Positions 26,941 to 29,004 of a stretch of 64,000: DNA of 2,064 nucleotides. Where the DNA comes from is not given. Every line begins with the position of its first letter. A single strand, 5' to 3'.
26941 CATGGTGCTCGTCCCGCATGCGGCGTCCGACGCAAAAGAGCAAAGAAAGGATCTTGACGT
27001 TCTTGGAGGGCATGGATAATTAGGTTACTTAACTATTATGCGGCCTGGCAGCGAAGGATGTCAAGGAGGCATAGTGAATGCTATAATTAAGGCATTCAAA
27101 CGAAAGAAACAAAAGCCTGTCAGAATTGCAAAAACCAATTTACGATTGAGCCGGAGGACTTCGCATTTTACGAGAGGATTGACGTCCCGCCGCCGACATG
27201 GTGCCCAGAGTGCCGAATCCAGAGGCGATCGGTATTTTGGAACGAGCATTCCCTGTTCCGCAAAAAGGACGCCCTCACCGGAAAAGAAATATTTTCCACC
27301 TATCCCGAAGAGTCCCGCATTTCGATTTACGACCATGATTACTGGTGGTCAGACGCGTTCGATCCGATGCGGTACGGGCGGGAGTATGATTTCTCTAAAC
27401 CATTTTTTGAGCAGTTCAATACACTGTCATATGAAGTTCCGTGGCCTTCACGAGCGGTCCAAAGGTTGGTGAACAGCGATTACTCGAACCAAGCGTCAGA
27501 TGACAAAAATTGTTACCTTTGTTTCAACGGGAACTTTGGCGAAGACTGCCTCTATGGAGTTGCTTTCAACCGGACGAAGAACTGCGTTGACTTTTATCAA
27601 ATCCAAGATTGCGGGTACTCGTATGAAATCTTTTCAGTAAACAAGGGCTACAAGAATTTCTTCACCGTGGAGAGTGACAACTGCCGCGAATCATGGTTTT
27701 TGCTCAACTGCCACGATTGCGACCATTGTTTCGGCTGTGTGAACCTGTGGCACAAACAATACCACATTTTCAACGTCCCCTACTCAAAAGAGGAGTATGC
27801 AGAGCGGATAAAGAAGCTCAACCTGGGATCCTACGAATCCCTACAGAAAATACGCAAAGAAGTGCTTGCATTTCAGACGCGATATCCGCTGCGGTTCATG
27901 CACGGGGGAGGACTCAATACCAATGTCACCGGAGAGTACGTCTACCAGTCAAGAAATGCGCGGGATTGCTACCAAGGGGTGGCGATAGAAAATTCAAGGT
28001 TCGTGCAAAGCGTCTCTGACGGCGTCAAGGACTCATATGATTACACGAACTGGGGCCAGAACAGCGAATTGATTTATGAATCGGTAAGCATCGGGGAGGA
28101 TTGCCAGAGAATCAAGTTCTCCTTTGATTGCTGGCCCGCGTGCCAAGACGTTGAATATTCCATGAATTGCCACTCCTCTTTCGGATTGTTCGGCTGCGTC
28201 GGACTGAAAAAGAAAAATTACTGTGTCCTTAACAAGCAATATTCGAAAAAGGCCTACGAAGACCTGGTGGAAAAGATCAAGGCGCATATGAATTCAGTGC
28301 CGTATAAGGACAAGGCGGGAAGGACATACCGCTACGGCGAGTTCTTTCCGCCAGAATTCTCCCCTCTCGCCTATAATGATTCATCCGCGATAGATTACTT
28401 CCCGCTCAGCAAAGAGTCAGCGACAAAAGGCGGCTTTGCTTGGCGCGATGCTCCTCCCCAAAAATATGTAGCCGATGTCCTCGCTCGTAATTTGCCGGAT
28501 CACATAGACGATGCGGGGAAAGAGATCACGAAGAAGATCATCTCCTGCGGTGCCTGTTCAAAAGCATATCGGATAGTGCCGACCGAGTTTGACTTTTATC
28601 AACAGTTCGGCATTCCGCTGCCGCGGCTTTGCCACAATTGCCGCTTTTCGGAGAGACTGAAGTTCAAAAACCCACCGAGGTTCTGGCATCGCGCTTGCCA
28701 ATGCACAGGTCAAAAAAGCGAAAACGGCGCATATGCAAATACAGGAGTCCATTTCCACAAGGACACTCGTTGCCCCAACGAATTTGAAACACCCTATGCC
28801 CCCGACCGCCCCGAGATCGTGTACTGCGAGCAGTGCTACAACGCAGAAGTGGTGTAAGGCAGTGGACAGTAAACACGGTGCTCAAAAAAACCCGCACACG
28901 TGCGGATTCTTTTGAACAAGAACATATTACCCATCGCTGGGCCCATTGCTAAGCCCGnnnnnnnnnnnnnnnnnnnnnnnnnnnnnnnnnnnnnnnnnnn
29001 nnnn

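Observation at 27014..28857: Cys-rich multi-zinc-ribbon protein whose conserved coding extends 92 codons upstream of any canonical start codon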

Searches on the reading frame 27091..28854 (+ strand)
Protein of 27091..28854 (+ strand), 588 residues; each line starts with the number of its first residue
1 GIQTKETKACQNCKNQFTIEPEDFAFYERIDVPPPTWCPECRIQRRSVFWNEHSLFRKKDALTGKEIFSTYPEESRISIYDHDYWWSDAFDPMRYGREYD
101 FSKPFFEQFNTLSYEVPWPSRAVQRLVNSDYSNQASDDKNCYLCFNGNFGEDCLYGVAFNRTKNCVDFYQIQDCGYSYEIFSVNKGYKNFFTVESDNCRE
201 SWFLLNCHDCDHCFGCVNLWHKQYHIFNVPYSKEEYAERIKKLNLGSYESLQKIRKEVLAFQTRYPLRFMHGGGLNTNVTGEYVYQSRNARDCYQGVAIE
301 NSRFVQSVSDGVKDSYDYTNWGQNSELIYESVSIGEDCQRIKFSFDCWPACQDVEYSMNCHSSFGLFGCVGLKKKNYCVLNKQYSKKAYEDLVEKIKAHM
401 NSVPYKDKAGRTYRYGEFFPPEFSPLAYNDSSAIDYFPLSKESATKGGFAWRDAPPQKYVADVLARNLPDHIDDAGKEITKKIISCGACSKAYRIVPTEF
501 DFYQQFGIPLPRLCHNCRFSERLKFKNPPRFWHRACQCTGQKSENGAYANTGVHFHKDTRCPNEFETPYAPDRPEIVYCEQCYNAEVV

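Call 5: search_protein_families(library=pfam, proteins=[window:27091-28854:+], max_evalue=0.01)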
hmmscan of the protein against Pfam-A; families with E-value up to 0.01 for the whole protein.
window:27091-28854:+ (588 aa): 0 families

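Call 6: find_homologous_proteins(query=window:27091-28854:+, max_evalue=0.00001)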
Query window:27091-28854:+ (588 aa): 6500 proteins with E <= 0.00001 among 8000 candidates; the best 120 are listed.
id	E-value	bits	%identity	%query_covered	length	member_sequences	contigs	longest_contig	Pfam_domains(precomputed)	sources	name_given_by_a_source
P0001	0.0e+0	1114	100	79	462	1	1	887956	-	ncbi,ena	-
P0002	4.5e-245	833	58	100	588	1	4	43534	-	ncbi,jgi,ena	-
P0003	5.5e-245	833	58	99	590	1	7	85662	-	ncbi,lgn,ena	ncbi:MAG: hypothetical protein AAB738_00285 [Patescibacteria group bacterium]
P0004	9.4e-245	832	58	99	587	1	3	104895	-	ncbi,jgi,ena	-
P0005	3.6e-242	824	58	100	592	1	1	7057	-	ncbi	-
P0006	5.5e-240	817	57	100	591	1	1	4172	-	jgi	jgi:hypothetical protein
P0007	7.2e-240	816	57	100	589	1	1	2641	-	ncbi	-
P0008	2.2e-239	815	58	99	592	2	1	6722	PF13451.13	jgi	-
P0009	3.3e-239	814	57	99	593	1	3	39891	-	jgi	jgi:Zn ribbon nucleic-acid-binding protein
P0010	1.5e-238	812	57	99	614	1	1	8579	-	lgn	-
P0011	9.3e-238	809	57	99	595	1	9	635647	-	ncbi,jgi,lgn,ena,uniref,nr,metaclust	ncbi:MAG: hypothetical protein UY23_C0005G0055 [Candidatus Jorgensenbacteria bacterium GW2011_GWA1_4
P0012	2.2e-236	805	57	99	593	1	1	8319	-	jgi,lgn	jgi:hypothetical protein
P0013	4.9e-236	804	59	96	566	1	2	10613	-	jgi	-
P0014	6.4e-236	803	57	100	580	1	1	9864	-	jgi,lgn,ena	-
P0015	8.1e-236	803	56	99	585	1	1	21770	-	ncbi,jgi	ncbi:MAG: hypothetical protein RL681_292 [Candidatus Parcubacteria bacterium]|jgi:uncharacterized pr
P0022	4.1e-233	794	59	93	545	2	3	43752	-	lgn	-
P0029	5.5e-230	784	55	100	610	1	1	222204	PF13451.13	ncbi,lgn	-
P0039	1.1e-225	769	58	93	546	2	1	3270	-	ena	-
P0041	6.2e-225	767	54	99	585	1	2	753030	-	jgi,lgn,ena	jgi:hypothetical protein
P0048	8.7e-220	750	53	99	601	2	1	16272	PF13451.13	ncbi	-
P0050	1.5e-219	749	55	99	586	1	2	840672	-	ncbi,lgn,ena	-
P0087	2.2e-209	716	52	99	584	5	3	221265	-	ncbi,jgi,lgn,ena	-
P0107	1.1e-205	703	53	93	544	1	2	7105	-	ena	-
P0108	1.4e-205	703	55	92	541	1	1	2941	-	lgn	-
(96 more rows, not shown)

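Call 9: find_encoding_contigs(protein=P0001, flank=3000, max_places=4)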
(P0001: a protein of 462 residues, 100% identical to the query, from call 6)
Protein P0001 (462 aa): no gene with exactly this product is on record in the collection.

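Call 10: find_encoding_contigs(protein=P0003, flank=3000, max_places=3)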
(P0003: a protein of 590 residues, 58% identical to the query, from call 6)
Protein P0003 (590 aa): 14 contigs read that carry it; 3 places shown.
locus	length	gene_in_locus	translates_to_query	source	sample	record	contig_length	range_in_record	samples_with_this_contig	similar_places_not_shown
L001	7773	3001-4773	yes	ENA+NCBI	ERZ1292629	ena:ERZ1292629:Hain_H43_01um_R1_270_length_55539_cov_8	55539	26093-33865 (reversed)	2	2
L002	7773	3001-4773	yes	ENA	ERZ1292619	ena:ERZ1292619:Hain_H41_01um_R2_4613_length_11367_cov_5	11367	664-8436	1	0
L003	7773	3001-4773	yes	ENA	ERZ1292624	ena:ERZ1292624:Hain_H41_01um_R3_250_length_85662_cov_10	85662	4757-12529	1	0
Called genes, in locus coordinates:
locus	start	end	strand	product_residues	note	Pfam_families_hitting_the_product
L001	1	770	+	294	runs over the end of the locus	-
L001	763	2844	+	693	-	PF00963:Cohesin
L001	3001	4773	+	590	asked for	-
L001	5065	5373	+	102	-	PF03091:CutA1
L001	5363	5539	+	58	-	-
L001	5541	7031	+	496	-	PF02789:Peptidase_M17_N (weak), PF00883:Peptidase_M17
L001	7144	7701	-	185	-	-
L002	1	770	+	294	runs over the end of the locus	-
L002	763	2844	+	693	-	PF00963:Cohesin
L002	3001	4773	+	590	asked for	-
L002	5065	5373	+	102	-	PF03091:CutA1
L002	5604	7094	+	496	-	PF02789:Peptidase_M17_N (weak), PF00883:Peptidase_M17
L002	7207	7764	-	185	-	-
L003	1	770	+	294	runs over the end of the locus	-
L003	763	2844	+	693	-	PF00963:Cohesin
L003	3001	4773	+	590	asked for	-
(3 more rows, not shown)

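Call 12: find_related_loci(query=A1, collection=genome_contigs, flank=1500)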
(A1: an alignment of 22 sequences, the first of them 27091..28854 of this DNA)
Query A1 (588 aa) in genome_contigs; peptide patterns used: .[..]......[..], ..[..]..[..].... (x = any residue, [..] = any of these).
599 stretches matched a pattern (row limit reached: there are more); 585 encode a relative of the query (tblastn E <= 1e-3); the best 80 are kept; 80 distinct loci.
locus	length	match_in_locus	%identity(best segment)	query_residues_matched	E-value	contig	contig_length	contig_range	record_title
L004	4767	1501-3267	58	1-587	0e+0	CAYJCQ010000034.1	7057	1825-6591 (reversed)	MAG TPA_asm: uncultured Candidatus Saccharibacteria bacterium isolate ERP119705_co9_281 genome assembly, contig: NODE_16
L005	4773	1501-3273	52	7-588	0e+0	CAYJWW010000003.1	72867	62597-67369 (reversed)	MAG TPA_asm: uncultured Candidatus Saccharibacteria bacterium isolate ERP125453_co1_514 genome assembly, contig: NODE_21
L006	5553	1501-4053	53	5-588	0e+0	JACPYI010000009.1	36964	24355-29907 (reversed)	MAG: Candidatus Sungiibacteriota bacterium isolate NC_groundwater_859_Pr1_B-0.1um_51_34 Montesol18_Bp1_scaffold_345549,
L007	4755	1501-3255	52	3-588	0e+0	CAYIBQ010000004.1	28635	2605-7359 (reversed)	MAG TPA_asm: uncultured Candidatus Saccharibacteria bacterium isolate ERP119705_co1_646 genome assembly, contig: NODE_15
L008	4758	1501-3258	50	1-588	0e+0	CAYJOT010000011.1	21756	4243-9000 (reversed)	MAG TPA_asm: uncultured Candidatus Saccharibacteria bacterium isolate ERP125453_co1_108 genome assembly, contig: NODE_22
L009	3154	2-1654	53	37-588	0e+0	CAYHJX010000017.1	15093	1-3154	MAG TPA_asm: uncultured Candidatus Saccharibacteria bacterium isolate ERP119705_co13_219 genome assembly, contig: NODE_4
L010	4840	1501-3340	51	3-588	0e+0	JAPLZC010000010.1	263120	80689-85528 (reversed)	MAG: Candidatus Staskawiczbacteria bacterium isolate LacPavin_0818_WC45_MAG_38_24 LacPavin_0818_WC45_scaffold_98893, who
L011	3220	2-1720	50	16-588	0e+0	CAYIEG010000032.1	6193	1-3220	MAG TPA_asm: uncultured Candidatus Saccharibacteria bacterium isolate ERP119705_co19_18 genome assembly, contig: NODE_17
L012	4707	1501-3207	49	6-588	0e+0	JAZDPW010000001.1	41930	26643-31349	MAG: Candidatus Jorgensenbacteria bacterium isolate MEGAHIT-group-0.89 k141_13868214, whole genome shotgun sequence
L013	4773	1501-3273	48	6-587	0e+0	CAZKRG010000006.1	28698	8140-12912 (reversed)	MAG TPA_asm: uncultured Candidatus Saccharibacteria bacterium isolate SRP093762_co1_1 genome assembly, contig: NODE_978_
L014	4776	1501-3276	47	6-588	0e+0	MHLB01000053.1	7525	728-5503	MAG: Candidatus Liptonbacteria bacterium RIFCSPLOWO2_01_FULL_53_13 rifcsplowo2_01_scaffold_61927, whole genome shotgun s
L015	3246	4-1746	49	10-588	0e+0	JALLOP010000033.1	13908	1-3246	Patescibacteria group bacterium AH-259-L07 AH-259-L07_NODE_33, whole genome shotgun sequence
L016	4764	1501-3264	45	1-588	0e+0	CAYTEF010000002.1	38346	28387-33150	MAG TPA_asm: uncultured Candidatus Saccharibacteria bacterium isolate SRP178908_co2_71 genome assembly, contig: NODE_260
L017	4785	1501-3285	46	1-588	0e+0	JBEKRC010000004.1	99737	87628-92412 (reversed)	MAG: Minisyncoccia bacterium isolate SPRUCE 501 SPRUCE_501_4, whole genome shotgun sequence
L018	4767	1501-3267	48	6-588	0e+0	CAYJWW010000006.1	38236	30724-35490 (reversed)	MAG TPA_asm: uncultured Candidatus Saccharibacteria bacterium isolate ERP125453_co1_514 genome assembly, contig: NODE_83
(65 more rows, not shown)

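Call 20: search_protein_families(library=ncbifam, proteins=[window:27091-28854:+], max_evalue=0.1)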
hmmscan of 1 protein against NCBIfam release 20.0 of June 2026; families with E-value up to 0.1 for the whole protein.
window:27091-28854:+ (588 aa): 0 families

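Call 28: find_related_loci(query=window:27094-28854:+, collection=metagenome_contigs, flank=1200)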
Query window:27094-28854:+ (587 aa) in metagenome_contigs; peptide patterns used: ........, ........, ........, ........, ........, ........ (x = any residue, [..] = any of these).
61 stretches matched a pattern; 44 encode a relative of the query (tblastn E <= 1e-3); 44 distinct loci.
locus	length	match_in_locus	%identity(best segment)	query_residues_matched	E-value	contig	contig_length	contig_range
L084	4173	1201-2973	60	1-587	0e+0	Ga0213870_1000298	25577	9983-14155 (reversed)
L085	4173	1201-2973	58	1-587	0e+0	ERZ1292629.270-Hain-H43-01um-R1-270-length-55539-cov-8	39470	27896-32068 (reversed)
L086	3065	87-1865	57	1-587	0e+0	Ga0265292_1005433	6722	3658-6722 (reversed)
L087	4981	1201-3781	55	5-587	0e+0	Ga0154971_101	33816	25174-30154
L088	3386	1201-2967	56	3-587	0e+0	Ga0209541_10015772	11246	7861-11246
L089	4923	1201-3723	54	3-587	0e+0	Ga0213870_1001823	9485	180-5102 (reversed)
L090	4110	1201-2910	52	4-587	0e+0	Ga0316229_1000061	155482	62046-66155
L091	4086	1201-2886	53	5-587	0e+0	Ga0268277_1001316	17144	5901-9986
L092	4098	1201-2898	52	1-587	0e+0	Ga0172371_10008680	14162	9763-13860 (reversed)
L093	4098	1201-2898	51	4-586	0e+0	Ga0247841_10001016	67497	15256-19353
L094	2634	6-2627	51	3-587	0e+0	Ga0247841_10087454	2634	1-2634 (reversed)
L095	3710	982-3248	51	1-587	0e+0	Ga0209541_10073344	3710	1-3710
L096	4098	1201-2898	51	1-587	0e+0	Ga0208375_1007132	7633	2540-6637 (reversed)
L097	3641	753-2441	51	4-587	0e+0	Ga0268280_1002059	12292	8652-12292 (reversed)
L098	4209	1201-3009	51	5-586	0e+0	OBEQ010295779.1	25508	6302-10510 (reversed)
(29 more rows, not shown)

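Call 33: predict_structure(alignment_id=A2)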
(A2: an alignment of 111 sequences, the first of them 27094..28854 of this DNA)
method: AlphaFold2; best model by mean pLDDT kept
length: 587 residues; sequences in the alignment: 111
mean_pLDDT: 86.3   pTM: 0.88
mean pLDDT of the five models: 86.3, 86.0, 85.5, 84.7, 80.1
residues with pLDDT >= 90: 331; 70-90: 161; 50-70: 93; < 50: 2
segments of 3 or more residues with pLDDT < 50: none
pLDDT, mean of each block of 10 residues (from residue 1): 87 95 92 94 94 93 96 95 92 96 97 95 88 87 77 75 71 68 67 59 57 63 84 91 91 89 88 64 74 75 79 84 79 71 73 67 85 91 96 97 97 96 96 93 96 82 97 96 95 93 92 92 88 96 95 96 93 93 90
secondary structure, 60 per line:
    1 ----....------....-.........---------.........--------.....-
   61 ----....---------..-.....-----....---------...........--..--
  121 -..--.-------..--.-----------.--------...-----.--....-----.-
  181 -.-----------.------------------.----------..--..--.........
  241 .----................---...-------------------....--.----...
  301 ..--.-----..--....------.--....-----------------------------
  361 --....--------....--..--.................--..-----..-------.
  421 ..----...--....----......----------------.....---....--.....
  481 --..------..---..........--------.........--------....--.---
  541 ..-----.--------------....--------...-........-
elements in order: E5-8 E15-18 H20-28 H38-46 E55-59 E65-68 H81-85 H91-94 H104-114 E159-161 E170-173 H232-241 H247-261 E265-267 E287-290 E298-302 E315-318 E328-331 E363-366 E375-378 H385-401 H432-435 H440-445 H476-480 H496-505 H514-522 E531-534 E563-566 E575-577 H579-586

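Call 36: fold_search(model_id=the predicted structure, library=pdb)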
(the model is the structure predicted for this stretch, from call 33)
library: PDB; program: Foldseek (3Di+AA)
matches with E <= 10: 16; with E <= 0.001: 0
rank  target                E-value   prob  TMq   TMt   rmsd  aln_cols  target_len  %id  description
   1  3jqy_C                2.9e+00  0.01  0.07  0.12  13.7       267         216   10  Crystal Structure of the polySia specific acetyltransferase NeuO (released 2010-08-18)
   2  6ywe_C                4.4e+00  0.01  0.04  0.06  10.7        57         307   23  The structure of the mitoribosome from Neurospora crassa in the P/E tRNA bound state (released 2020-11-11)
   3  4aa7_A                4.6e+00  0.01  0.08  0.13  16.6       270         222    8  E.coli GlmU in complex with an antibacterial inhibitor (released 2012-08-15)
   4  7zb1_D                5.1e+00  0.01  0.04  0.03  15.9        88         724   15  S580A with 18mer (released 2022-07-06)
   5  3dnh_A                5.7e+00  0.02  0.04  0.07  10.7        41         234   20  The crystal structure of the protein Atu2129 (unknown function) from Agrobacterium tumefaciens str. C58 (released 2008-09-02)
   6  1c44                  5.7e+00  0.02  0.04  0.13  13.5        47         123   19  STEROL CARRIER PROTEIN 2 (SCP2) FROM RABBIT (released 2000-08-07)
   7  2c0l_B                5.7e+00  0.02  0.04  0.13  13.1        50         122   18  TPR DOMAIN OF HUMAN PEX5P IN COMPLEX WITH HUMAN MSCP2 (released 2006-11-15)
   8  4ihg_A                6.0e+00  0.01  0.07  0.09  16.9       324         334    8  Chasing Acyl Carrier Protein Through a Catalytic Cycle of Lipid A Production (released 2013-11-13)
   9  3f1x                  6.6e+00  0.01  0.07  0.11   9.7       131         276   10  Three dimensional structure of the serine acetyltransferase from Bacteroides vulgatus, NORTHEAST STRUCTURAL GENOMICS CON (released 2008-11-25)
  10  7zaz_BBB              6.6e+00  0.01  0.04  0.03  15.9        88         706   15  macrocyclase OphP with ZPP (released 2022-07-06)
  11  7ojp_U                7.4e+00  0.00  0.07  0.11  14.4       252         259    7  Crystal structure of Pseudomonas aeruginosa LpxA in complex with compound 1 (released 2021-10-13)
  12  7zaz_CCC              8.2e+00  0.01  0.04  0.03  15.8        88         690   15  macrocyclase OphP with ZPP (released 2022-07-06)
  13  3dnh_B                8.6e+00  0.02  0.05  0.10   8.5        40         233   18  The crystal structure of the protein Atu2129 (unknown function) from Agrobacterium tumefaciens str. C58 (released 2008-09-02)
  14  9gh5_A                8.6e+00  0.01  0.07  0.14  15.6       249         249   10  Complex of Fusobacterium nucleatum CbpF with human CEACAM1 (released 2025-04-02)
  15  1qnd_MODEL_1_A        9.1e+00  0.01  0.04  0.14  14.0        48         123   19  STEROL CARRIER PROTEIN-2, NMR, 20 STRUCTURES (released 2000-07-03)
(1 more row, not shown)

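Call 39: search_solved_structures(query=A2, max_evalue=1)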
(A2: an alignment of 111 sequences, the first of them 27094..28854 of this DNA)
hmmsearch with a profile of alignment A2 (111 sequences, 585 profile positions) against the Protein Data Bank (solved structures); distinct sequences matched with E-value up to 1: 2.
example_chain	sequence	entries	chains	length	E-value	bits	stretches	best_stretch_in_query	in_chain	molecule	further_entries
5xxb_W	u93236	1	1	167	0.57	12.1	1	158-247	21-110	Ribosomal protein uL23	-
8hil_I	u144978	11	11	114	0.95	11.3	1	505-583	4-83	DNA-directed RNA polymerase subunit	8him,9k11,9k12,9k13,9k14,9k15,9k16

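Call 40: search_protein_families(library=pfam, alignment_id=A1, max_evalue=1)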
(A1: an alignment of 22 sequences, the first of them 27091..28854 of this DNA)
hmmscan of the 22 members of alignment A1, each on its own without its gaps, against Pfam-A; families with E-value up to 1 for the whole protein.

A. member 1, window:27091-28854:+ (588 aa): 1 family
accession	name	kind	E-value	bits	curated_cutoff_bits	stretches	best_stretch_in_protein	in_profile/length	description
PF17207.9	MCM_OB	-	0.21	11.8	24.8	0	6-66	33-84/126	MCM OB domain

B. families by the number of members that match (of 22 scanned): 15 families
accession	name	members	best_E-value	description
PF13451.12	zf_Tbcl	8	1.1e-06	Probable treble clef domain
PF09606.15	Med15_N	8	0.01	ARC105/Med15 mediator subunit N-terminal KIX domain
PF17207.9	MCM_OB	6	0.017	MCM OB domain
PF09723.15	Zn_ribbon_8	4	0.0051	Zinc ribbon domain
PF23477.1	zf_Tbcl_2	3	0.0043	Probable treble clef zinc finger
PF15451.11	DUF4632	1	0.015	Domain of unknown function (DUF4632)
PF20495.3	DUF6727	1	0.02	Family of unknown function (DUF6727)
PF09346.15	SMI1_KNR4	1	0.032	SMI1 / KNR4 family (SUKH-1)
PF10539.14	Dev_Cell_Death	1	0.058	Development and cell death domain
PF03966.22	Trm112p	1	0.11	Trm112p-like protein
PF08598.16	Sds3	1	0.17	Sds3-like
PF04820.20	Trp_halogenase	1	0.23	Tryptophan halogenase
PF15252.11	DUF4589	1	0.24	Domain of unknown function (DUF4589)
PF01099.22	Uteroglobin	1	0.29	Uteroglobin family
PF01155.25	HypA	1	0.65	Hydrogenase/urease nickel incorporation, metallochaperone, hypA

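Call 48: list_cluster_members(proteins=[P0001])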
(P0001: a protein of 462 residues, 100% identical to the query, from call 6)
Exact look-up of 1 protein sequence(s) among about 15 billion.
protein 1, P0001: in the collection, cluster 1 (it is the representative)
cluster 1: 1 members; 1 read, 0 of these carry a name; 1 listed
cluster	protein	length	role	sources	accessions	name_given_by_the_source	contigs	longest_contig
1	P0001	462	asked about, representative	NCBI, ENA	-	-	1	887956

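Call 50: search_protein_families(library=padloc, proteins=[window:27094-28854:+], max_evalue=0.1)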
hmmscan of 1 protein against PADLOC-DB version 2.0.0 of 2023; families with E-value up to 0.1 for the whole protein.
window:27094-28854:+ (587 aa): 0 families
